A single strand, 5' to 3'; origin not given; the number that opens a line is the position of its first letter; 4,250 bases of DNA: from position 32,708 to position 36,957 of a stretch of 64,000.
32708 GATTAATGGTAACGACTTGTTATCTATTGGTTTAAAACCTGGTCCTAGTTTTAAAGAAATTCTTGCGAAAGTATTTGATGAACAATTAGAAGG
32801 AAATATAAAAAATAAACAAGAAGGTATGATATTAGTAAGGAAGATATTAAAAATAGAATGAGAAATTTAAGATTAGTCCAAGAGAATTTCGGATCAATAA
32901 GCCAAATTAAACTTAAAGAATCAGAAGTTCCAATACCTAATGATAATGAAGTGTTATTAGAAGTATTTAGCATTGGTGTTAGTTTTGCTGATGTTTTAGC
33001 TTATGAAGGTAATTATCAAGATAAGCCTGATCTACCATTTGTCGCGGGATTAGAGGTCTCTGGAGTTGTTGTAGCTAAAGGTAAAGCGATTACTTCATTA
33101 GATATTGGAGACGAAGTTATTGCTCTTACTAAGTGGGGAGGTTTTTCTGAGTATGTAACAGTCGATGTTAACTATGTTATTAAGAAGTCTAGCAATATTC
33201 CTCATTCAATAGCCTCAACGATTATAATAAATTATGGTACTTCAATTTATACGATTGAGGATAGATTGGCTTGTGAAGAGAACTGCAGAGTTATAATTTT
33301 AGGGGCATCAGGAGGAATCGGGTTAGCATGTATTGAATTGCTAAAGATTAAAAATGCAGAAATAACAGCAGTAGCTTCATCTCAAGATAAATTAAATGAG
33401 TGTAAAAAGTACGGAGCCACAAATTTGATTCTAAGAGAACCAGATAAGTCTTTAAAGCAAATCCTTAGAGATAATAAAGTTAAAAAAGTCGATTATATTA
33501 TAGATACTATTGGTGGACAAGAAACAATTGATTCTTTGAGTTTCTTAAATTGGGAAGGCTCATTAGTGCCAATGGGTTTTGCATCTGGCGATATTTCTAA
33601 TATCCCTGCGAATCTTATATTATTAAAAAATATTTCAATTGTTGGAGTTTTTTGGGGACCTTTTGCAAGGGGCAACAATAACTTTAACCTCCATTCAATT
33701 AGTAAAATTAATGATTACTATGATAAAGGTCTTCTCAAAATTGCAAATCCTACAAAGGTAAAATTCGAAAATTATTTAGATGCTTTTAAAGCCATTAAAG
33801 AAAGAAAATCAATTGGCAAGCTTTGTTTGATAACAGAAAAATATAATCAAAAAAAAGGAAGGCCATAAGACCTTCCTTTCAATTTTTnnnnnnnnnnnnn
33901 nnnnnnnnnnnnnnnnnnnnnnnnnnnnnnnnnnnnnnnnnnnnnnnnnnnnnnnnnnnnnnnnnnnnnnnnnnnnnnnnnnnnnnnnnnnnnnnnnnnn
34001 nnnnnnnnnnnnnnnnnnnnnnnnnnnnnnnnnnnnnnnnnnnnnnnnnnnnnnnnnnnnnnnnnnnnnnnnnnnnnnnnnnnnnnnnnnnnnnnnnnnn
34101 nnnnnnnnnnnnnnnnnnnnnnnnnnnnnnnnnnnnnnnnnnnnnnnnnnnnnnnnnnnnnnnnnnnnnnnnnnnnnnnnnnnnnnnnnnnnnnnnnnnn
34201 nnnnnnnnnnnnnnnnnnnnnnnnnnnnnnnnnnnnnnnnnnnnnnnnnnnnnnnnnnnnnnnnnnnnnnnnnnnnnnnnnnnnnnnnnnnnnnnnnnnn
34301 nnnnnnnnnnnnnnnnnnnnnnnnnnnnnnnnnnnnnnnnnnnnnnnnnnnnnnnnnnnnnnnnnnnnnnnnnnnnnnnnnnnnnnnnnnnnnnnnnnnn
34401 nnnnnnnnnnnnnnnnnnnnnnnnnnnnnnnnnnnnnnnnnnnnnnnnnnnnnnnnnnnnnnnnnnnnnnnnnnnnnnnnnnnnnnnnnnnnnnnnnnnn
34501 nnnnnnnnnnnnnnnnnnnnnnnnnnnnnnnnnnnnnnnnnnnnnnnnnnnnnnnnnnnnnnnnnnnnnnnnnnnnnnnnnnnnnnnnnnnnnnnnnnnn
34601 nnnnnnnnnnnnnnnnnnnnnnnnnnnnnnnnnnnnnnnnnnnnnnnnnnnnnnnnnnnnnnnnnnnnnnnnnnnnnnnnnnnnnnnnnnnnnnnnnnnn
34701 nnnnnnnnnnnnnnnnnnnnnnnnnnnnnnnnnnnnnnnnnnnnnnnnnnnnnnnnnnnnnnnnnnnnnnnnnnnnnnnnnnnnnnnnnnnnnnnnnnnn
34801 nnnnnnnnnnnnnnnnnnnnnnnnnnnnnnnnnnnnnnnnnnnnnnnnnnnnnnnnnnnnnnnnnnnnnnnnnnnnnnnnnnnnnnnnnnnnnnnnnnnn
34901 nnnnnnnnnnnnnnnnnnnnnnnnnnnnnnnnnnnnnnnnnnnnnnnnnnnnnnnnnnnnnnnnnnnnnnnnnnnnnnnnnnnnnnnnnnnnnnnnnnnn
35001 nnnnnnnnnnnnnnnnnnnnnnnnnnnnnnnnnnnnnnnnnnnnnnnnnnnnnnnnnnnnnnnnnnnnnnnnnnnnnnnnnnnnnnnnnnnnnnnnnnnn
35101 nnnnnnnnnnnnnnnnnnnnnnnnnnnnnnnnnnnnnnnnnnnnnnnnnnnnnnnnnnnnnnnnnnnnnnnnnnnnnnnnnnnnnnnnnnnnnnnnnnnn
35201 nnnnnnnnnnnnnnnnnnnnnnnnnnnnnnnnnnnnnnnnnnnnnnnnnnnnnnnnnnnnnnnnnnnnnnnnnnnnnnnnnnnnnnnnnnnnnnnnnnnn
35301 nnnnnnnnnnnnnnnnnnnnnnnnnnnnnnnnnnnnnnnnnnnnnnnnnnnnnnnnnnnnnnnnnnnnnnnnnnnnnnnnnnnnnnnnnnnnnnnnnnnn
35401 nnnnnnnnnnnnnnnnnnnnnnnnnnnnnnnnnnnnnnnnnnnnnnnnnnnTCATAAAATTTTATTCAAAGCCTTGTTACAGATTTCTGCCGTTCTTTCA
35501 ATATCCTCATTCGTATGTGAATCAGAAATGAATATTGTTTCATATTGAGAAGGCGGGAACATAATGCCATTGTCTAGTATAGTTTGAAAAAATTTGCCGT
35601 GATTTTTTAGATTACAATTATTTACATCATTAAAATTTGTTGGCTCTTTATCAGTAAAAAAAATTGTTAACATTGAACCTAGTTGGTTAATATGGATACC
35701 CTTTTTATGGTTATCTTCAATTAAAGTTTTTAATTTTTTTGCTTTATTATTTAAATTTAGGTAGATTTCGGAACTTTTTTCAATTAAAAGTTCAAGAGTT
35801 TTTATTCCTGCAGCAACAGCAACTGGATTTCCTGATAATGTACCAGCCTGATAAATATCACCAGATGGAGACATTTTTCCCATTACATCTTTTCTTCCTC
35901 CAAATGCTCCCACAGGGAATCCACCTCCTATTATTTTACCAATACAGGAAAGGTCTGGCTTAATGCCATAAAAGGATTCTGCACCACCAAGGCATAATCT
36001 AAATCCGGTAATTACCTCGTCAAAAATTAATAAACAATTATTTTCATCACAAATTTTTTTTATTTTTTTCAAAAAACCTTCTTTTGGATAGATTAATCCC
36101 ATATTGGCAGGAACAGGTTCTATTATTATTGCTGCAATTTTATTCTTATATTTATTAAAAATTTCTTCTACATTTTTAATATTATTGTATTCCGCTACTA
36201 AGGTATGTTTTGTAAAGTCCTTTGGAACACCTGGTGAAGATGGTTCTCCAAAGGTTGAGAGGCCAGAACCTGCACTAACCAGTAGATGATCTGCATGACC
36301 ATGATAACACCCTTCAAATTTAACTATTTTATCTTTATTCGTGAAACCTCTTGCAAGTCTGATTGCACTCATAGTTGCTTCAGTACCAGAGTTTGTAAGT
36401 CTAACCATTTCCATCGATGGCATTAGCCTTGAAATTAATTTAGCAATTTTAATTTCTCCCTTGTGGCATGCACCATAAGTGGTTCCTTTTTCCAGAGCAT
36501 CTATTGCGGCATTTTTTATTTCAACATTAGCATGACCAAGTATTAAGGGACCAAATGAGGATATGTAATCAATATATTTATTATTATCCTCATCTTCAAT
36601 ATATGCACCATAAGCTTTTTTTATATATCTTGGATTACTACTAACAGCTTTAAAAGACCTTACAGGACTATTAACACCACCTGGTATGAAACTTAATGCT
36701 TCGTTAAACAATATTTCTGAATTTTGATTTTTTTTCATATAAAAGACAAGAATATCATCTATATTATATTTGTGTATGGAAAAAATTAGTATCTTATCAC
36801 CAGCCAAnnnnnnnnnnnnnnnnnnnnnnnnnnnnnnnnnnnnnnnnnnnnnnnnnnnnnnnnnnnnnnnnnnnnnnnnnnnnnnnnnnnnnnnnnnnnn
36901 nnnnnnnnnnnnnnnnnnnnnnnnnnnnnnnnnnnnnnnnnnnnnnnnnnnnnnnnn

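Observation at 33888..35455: Partial F0 cluster atpZ-atpI-atpB-atpE with no b subunit, and an atypical c subunit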

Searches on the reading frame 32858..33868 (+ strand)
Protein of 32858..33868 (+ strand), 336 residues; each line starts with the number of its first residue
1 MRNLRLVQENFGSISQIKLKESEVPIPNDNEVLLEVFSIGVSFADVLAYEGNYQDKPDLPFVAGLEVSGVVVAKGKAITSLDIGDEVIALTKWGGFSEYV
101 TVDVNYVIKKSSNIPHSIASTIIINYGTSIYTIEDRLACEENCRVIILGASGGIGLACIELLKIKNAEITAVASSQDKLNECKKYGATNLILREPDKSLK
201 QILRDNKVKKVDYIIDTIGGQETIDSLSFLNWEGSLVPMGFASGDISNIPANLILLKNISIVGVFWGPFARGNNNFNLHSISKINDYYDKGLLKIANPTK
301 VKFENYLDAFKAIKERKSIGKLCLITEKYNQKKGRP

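Call 3: search_protein_families(library=pfam, proteins=[window:32858-33868:+], max_evalue=0.01)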
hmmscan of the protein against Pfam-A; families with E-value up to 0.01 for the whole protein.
window:32858-33868:+ (336 aa): 5 families
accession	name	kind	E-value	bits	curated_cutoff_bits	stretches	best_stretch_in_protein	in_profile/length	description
PF00107.32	ADH_zinc_N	-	1.3e-20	74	31.8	1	153-268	1-116/129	Zinc-binding dehydrogenase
PF08240.17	ADH_N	-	2.2e-13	50.8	23.5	1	29-110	2-102/104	Alcohol dehydrogenase GroES-like domain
PF13602.12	ADH_zinc_N_2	-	2.8e-08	35.2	27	1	204-322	17-132/134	Zinc-binding dehydrogenase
PF00106.31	adh_short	-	0.0017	18.3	26.6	1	145-184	3-42/195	short chain dehydrogenase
PF01118.30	Semialdhyde_dh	-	0.0069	17.2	26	0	144-223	1-79/121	Semialdehyde dehydrogenase, NAD binding domain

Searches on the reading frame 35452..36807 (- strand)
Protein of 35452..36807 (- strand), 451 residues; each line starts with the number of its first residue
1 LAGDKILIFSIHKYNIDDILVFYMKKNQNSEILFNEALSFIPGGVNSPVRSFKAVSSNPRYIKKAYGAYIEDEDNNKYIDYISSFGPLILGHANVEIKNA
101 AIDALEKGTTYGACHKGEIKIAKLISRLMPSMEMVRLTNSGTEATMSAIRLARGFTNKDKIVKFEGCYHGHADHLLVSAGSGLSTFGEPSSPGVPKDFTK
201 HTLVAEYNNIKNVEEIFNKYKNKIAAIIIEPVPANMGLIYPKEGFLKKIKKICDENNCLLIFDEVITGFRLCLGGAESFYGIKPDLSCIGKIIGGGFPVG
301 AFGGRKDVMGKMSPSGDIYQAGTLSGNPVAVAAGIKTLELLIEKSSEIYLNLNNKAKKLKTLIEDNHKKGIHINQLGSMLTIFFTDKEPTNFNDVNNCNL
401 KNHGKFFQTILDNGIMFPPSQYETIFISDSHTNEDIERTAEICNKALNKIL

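Call 3: search_protein_families(library=pfam, proteins=[window:35452-36807:-], max_evalue=0.01)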
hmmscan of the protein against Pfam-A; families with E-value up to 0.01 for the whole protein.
window:35452-36807:- (451 aa): 1 family
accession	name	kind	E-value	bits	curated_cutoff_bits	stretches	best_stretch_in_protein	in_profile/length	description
PF00202.27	Aminotran_3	-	5.9e-74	249.6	30.5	1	59-435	10-389/403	Aminotransferase class-III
